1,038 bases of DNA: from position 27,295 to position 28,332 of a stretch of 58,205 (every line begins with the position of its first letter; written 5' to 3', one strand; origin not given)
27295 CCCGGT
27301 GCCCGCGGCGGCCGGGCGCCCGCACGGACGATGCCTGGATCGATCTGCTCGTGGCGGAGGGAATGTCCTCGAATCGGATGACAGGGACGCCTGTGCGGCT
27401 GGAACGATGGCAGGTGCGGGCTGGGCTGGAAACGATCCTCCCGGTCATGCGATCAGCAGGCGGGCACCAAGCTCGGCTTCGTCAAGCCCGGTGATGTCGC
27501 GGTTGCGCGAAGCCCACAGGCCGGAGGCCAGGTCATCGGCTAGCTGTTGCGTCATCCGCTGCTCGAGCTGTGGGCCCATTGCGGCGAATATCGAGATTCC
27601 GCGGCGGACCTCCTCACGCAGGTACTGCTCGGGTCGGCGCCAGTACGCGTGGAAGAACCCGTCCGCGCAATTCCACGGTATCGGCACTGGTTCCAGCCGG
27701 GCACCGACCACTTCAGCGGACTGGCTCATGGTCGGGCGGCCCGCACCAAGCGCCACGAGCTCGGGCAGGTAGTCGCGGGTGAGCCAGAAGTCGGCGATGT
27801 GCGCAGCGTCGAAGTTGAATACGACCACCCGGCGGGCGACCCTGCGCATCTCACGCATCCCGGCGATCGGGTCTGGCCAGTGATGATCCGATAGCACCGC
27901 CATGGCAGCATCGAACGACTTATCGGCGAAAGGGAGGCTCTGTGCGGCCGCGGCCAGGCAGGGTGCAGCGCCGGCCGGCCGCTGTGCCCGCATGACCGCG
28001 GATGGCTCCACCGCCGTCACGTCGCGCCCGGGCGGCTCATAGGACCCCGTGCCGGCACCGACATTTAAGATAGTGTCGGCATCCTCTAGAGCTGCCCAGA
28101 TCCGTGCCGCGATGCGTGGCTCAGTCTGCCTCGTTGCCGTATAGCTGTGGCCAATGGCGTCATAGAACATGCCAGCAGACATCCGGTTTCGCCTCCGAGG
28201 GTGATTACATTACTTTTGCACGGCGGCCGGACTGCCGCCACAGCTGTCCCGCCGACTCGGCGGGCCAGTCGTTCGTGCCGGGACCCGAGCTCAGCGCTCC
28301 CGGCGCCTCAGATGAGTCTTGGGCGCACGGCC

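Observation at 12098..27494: Phosphonate biosynthetic cluster physically interleaved with isoprenoid genes: candidate prenylated (methyl-branched) phosphonate pathway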

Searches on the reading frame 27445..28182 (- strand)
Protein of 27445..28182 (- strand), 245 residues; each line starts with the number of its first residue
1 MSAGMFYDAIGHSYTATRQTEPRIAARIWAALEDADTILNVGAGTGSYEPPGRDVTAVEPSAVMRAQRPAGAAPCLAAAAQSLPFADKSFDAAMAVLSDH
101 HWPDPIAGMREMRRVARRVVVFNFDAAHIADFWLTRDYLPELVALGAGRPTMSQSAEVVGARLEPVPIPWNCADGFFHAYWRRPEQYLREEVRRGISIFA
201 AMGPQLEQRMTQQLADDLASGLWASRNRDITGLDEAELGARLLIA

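Call 5: search_protein_families(library=pfam, proteins=[window:27445-28182:-])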
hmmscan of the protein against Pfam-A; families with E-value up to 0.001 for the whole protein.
window:27445-28182:- (245 aa): 2 families
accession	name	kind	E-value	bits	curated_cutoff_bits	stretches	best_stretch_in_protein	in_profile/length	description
PF08241.18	Methyltransf_11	-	5e-12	46.7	21.2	1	39-117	1-88/95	Methyltransferase domain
PF13649.12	Methyltransf_25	-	5.7e-07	30.6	27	1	38-117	1-94/97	Methyltransferase domain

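Call 55: search_solved_structures(query=window:27445-28182:-, max_evalue=0.001)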
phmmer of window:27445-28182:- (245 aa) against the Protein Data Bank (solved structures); distinct sequences matched with E-value up to 0.001: 4.
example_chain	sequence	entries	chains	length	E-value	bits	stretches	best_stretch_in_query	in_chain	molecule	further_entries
3ege_A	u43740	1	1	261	6.3e-28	101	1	6-243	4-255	Putative methyltransferase from antibiotic biosynthesis pathway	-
6uv6_A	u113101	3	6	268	8.3e-06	28.6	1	61-123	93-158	D-glucose O-methyltransferase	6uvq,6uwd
3bus_A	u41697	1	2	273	9.3e-06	28.4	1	33-118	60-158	Methyltransferase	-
1vlm_A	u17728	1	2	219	0.00017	24.3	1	39-118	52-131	SAM-dependent methyltransferase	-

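Call 66: search_protein_families(library=ncbifam, proteins=[window:27445-28182:-], max_evalue=0.00001)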
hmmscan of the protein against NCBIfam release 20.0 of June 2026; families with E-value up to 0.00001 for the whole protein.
window:27445-28182:- (245 aa): 1 family
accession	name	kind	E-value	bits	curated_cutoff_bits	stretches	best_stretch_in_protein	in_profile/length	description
NF001241.0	PRK00216.1-2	equivalog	7.1e-08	32.4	327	1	8-132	25-158/231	demethylmenaquinone methyltransferase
